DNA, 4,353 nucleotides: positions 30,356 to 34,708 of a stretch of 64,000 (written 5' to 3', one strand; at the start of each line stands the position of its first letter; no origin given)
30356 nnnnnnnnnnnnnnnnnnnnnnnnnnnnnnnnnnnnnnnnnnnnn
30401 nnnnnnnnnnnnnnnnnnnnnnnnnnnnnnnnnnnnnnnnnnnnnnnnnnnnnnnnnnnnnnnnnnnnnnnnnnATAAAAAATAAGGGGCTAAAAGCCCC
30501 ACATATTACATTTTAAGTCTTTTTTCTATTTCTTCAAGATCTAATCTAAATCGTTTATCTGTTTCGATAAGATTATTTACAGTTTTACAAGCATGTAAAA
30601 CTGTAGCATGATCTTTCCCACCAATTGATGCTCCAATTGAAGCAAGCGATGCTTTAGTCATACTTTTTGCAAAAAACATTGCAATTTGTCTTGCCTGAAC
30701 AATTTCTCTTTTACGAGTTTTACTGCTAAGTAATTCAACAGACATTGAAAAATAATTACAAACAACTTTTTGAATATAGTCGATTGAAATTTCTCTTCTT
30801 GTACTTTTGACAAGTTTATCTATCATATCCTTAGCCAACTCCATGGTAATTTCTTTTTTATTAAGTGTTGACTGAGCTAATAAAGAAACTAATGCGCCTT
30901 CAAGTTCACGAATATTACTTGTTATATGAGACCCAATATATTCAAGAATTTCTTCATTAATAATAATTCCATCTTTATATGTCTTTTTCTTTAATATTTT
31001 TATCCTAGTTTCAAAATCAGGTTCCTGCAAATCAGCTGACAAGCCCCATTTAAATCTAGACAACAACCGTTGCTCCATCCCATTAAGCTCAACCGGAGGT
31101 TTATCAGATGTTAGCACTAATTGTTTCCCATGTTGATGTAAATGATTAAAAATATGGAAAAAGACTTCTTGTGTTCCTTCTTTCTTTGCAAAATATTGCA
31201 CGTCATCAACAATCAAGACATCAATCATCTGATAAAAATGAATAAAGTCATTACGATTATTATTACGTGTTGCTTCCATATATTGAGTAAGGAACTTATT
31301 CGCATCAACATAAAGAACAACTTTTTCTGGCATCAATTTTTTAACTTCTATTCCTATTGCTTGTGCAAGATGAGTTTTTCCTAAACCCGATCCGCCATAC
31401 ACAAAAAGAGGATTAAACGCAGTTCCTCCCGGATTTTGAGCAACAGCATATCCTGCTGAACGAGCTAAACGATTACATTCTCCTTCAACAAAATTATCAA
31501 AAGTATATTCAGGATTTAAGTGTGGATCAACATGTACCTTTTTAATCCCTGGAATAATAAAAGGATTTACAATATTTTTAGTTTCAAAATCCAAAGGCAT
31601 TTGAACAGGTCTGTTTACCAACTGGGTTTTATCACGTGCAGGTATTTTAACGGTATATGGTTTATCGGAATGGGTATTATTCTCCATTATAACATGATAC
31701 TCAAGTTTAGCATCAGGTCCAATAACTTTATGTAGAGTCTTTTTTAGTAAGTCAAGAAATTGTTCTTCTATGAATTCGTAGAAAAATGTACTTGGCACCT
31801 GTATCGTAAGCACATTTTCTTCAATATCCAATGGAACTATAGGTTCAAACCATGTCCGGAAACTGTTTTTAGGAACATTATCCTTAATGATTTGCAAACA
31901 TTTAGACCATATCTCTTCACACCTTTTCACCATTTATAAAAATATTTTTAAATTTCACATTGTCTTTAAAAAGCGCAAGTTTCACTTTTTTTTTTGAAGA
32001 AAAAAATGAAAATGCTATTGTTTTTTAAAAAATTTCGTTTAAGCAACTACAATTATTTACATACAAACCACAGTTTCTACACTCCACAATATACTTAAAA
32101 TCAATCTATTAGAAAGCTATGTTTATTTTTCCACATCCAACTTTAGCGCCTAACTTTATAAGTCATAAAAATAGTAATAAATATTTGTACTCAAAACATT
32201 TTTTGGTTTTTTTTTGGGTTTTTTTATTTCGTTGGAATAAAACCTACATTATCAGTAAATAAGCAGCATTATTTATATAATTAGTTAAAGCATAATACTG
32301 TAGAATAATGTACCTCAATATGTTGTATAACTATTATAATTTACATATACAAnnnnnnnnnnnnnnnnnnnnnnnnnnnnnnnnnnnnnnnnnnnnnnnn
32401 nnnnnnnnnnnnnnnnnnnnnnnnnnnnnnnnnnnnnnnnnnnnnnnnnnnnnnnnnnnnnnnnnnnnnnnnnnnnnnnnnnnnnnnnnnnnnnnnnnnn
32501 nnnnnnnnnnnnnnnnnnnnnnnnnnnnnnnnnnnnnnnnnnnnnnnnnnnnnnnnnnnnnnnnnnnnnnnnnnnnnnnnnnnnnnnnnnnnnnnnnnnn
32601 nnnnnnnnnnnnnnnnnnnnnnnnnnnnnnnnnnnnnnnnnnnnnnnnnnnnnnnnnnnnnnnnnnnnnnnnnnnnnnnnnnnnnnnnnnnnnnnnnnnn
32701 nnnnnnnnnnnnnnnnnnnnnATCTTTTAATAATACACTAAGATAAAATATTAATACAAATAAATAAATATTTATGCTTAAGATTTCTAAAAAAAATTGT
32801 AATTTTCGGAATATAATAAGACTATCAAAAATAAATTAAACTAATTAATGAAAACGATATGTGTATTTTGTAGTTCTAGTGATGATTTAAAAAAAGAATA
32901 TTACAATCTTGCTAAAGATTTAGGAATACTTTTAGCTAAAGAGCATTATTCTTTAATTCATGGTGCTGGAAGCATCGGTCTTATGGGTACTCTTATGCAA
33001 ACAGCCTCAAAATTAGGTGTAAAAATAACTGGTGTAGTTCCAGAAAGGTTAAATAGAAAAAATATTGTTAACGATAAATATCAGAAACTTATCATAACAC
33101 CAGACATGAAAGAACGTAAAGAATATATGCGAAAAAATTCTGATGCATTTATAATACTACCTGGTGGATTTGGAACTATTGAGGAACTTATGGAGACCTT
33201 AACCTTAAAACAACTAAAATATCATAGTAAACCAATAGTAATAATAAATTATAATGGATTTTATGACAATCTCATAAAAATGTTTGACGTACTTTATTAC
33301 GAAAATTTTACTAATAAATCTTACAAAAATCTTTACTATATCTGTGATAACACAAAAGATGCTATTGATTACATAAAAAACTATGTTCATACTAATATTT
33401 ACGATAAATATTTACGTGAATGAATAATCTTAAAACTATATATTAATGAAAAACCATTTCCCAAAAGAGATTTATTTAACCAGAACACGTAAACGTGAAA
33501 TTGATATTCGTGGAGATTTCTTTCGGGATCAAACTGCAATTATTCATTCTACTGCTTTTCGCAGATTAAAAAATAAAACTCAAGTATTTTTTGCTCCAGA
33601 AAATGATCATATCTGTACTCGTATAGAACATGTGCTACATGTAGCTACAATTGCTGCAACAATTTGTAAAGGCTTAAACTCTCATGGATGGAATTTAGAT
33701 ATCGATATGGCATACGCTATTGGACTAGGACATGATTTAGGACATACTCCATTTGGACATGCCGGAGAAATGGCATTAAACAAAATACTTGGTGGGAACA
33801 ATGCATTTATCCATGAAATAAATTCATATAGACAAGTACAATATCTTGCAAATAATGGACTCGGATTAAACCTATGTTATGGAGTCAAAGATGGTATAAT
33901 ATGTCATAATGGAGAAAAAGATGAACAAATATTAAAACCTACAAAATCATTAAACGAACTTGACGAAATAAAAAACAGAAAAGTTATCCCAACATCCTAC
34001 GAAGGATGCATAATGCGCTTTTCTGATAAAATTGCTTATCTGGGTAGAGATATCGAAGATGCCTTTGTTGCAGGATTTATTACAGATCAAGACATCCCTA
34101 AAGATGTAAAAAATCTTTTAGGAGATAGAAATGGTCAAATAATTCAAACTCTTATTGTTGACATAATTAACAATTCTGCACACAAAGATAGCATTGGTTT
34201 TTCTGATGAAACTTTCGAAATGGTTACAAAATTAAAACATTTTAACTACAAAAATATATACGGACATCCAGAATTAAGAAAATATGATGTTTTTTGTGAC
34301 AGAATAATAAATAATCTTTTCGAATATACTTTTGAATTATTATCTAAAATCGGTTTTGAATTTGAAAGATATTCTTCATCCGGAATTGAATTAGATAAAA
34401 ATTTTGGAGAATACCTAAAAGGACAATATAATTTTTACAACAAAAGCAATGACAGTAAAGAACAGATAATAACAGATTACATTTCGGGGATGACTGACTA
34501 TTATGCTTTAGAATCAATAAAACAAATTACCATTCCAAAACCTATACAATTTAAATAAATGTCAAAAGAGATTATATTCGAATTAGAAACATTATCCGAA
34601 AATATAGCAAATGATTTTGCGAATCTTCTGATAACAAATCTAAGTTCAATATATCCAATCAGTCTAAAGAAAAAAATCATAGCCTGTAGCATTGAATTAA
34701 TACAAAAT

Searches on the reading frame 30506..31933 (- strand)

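Call 43: search_protein_families(library=pfam, proteins=[window:30506-31933:-], max_evalue=0.0001)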
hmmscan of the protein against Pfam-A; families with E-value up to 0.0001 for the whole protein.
window:30506-31933:- (475 aa): 5 families
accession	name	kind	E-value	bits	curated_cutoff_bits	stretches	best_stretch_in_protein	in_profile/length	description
PF00308.24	Bac_DnaA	-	1e-61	208.3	23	1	139-300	1-161/162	Bacterial DnaA ATPAse domain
PF08299.17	Bac_DnaA_C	-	2.7e-27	95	31.5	1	384-452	1-69/69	Bacterial dnaA protein helix-turn-helix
PF11638.13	DnaA_N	-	1.1e-18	67.1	24.6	1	6-67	1-63/65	DnaA N-terminal domain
PF01695.23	IstB_IS21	-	7.5e-11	42.4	24.1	1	177-279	96-195/238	IstB-like ATP binding protein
PF00004.35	AAA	-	8.7e-05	23.4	21.2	0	177-257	2-87/131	ATPase family associated with various cellular activities (AAA)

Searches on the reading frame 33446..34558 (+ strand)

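Call 43: search_protein_families(library=pfam, proteins=[window:33446-34558:+], max_evalue=0.0001)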
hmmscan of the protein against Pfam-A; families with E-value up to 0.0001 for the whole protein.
window:33446-34558:+ (370 aa): 2 families
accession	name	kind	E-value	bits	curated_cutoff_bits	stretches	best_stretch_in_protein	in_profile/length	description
PF13286.11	HD_assoc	-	7.6e-13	49.3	22.2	1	250-359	1-90/91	Phosphohydrolase-associated domain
PF01966.28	HD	-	3.8e-10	40.5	22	1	59-173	1-93/116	HD domain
